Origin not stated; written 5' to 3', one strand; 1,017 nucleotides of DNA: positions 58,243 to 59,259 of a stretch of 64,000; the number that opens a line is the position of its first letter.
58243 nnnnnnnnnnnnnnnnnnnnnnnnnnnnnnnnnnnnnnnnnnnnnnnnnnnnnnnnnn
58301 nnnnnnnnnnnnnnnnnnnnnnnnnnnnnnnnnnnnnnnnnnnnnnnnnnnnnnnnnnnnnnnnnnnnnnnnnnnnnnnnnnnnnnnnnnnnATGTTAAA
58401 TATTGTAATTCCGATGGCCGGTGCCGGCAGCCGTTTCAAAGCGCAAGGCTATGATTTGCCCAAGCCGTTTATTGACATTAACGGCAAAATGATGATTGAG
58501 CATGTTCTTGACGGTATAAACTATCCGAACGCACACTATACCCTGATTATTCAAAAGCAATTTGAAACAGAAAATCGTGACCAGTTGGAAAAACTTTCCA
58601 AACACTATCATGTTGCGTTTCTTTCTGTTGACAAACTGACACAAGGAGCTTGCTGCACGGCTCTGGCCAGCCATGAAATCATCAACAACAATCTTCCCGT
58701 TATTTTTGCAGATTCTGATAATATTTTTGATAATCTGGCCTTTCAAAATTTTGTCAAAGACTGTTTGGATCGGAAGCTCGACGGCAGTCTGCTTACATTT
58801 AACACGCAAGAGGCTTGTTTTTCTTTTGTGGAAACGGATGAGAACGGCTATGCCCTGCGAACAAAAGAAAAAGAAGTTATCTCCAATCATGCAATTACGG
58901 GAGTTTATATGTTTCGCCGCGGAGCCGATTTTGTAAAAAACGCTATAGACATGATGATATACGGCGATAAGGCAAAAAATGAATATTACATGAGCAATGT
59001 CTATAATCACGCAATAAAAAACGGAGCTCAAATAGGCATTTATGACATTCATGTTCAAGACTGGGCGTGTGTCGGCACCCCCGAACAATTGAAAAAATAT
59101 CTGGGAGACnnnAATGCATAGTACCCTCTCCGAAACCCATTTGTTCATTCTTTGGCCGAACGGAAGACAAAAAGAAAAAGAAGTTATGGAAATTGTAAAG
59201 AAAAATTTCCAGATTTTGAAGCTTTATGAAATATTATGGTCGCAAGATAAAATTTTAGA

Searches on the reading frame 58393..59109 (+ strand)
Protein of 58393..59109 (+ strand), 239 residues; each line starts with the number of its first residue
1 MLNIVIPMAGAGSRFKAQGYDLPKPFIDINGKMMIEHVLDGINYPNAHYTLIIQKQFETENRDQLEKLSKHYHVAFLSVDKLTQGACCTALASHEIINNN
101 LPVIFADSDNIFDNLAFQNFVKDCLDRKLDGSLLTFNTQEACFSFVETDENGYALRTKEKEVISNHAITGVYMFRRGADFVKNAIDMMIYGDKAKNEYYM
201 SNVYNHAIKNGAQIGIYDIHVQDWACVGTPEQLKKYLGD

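Call 6: search_protein_families(library=pfam, proteins=[window:58393-59109:+], max_evalue=0.01)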
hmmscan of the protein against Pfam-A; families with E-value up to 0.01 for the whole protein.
window:58393-59109:+ (239 aa): 3 families
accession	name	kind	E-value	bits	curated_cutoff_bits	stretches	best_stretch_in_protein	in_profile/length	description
PF00483.29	NTP_transferase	-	3.7e-09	37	21.2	1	8-233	6-235/245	Nucleotidyl transferase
PF01128.25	IspD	-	8.3e-05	22.9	27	1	4-70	3-64/221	2-C-methyl-D-erythritol 4-phosphate cytidylyltransferase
PF12804.13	NTP_transf_3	-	0.0033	18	27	1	5-46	2-38/160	MobA-like NTP transferase domain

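Call 7: search_protein_families(library=ncbifam, proteins=[window:58393-59109:+], max_evalue=0.01)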
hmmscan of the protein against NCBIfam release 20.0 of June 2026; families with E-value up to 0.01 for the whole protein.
window:58393-59109:+ (239 aa): 22 families
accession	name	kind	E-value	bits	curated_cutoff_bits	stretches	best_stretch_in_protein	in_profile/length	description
TIGR01208.1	rmlA_long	equivalog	1.2e-13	50.7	320.25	1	5-233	3-227/353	glucose-1-phosphate thymidylyltransferase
TIGR03992.1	Arch_glmU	subfamily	1.4e-11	43.9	292.1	1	4-232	3-219/393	bifunctional sugar-1-phosphate nucleotidylyltransferase/acetyltransferase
NF041313.1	UDPGP_AglF_Halo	equivalog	4.1e-10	39.5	400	1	4-233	3-227/234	UTP--glucose-1-phosphate uridylyltransferase AglF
NF010939.0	PRK14359.1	equivalog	3.4e-08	32.5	592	1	2-224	3-217/430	bifunctional UDP-N-acetylglucosamine diphosphorylase/glucosamine-1-phosphate N-acetyltransferase GlmU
NF010933.0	PRK14353.1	equivalog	9.4e-08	31.1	505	1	4-233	8-235/453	bifunctional UDP-N-acetylglucosamine diphosphorylase/glucosamine-1-phosphate N-acetyltransferase GlmU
TIGR01173.1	glmU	equivalog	1.1e-07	31.1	366.85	1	3-218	2-213/452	bifunctional UDP-N-acetylglucosamine diphosphorylase/glucosamine-1-phosphate N-acetyltransferase GlmU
NF010934.1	PRK14354.1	equivalog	2.1e-07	29.9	450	1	5-229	3-225/447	bifunctional UDP-N-acetylglucosamine diphosphorylase/glucosamine-1-phosphate N-acetyltransferase GlmU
NF041173.1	Sug_nt_acttase_Thmprot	equivalog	2.2e-07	30.2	600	1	4-231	3-218/405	bifunctional sugar-1-phosphate nucleotidylyltransferase/acetyltransferase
NF010932.0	PRK14352.1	equivalog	4.3e-07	29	611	1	4-225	9-229/488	bifunctional UDP-N-acetylglucosamine diphosphorylase/glucosamine-1-phosphate N-acetyltransferase GlmU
TIGR01207.1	rmlA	equivalog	2.2e-06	27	360.65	1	7-211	5-207/286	glucose-1-phosphate thymidylyltransferase RfbA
NF010937.0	PRK14357.1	equivalog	2.6e-06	26.6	658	1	4-209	3-201/448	bifunctional UDP-N-acetylglucosamine diphosphorylase/glucosamine-1-phosphate N-acetyltransferase GlmU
NF010935.0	PRK14355.1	equivalog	2.1e-05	23.3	718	1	4-219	6-220/459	bifunctional UDP-N-acetylglucosamine diphosphorylase/glucosamine-1-phosphate N-acetyltransferase GlmU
NF012024.0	PRK15480.1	equivalog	2.2e-05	23.7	588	1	6-176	8-181/292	glucose-1-phosphate thymidylyltransferase RfbA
NF006986.0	PRK09451.1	equivalog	3.9e-05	22.7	725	1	2-215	6-213/456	bifunctional UDP-N-acetylglucosamine diphosphorylase/glucosamine-1-phosphate N-acetyltransferase GlmU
NF045761.1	NAMPUrTaseMurU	equivalog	6.2e-05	23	250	1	5-42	4-41/226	N-acetylmuramate alpha-1-phosphate uridylyltransferase MurU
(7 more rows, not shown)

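Call 29: find_encoding_contigs(protein=window:58393-59109:+, flank=6000, max_places=10)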
Protein window:58393-59109:+ (239 aa): 24 contigs read that carry it; 10 places shown.
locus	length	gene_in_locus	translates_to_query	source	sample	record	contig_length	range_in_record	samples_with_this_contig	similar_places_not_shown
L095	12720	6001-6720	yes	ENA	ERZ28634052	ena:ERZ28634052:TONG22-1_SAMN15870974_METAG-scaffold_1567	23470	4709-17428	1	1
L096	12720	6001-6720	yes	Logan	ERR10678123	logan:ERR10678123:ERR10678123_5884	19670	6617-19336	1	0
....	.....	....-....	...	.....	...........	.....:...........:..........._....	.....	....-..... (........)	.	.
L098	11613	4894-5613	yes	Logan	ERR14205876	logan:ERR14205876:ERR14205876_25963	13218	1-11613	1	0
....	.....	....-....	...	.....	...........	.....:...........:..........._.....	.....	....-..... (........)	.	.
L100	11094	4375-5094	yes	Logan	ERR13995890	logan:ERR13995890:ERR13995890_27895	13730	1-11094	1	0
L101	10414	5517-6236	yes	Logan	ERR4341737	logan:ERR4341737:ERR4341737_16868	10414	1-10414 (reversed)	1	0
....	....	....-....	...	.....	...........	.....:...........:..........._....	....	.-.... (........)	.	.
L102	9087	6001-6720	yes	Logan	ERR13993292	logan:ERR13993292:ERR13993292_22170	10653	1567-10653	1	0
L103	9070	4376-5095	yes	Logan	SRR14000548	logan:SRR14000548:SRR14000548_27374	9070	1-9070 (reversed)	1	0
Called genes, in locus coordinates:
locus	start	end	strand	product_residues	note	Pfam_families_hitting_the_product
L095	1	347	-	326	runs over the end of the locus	PF08392:FAE1_CUT1_RppA, PF00108:Thiolase_N, PF08545:ACP_syn_III, PF08541:ACP_syn_III_C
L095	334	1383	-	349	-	PF02504:FA_synthesis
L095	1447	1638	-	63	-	PF01783:Ribosomal_L32p, PF13248:Zn_ribbon_3 (weak)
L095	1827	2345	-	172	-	PF02620:YceD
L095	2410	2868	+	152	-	PF04355:BamE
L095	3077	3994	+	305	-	-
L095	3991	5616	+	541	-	PF01636:APH (weak)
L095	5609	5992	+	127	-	-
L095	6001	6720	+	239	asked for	PF00483:NTP_transferase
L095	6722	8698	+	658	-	-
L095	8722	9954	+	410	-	-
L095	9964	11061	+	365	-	PF07507:WavE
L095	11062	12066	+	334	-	PF07507:WavE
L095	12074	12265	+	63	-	-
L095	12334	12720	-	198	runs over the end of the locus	-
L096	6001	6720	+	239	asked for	PF00483:NTP_transferase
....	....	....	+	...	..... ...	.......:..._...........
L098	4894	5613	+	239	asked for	PF00483:NTP_transferase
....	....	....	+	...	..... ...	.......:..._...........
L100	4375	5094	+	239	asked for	PF00483:NTP_transferase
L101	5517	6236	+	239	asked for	PF00483:NTP_transferase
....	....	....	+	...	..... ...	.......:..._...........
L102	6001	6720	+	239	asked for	PF00483:NTP_transferase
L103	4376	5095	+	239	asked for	PF00483:NTP_transferase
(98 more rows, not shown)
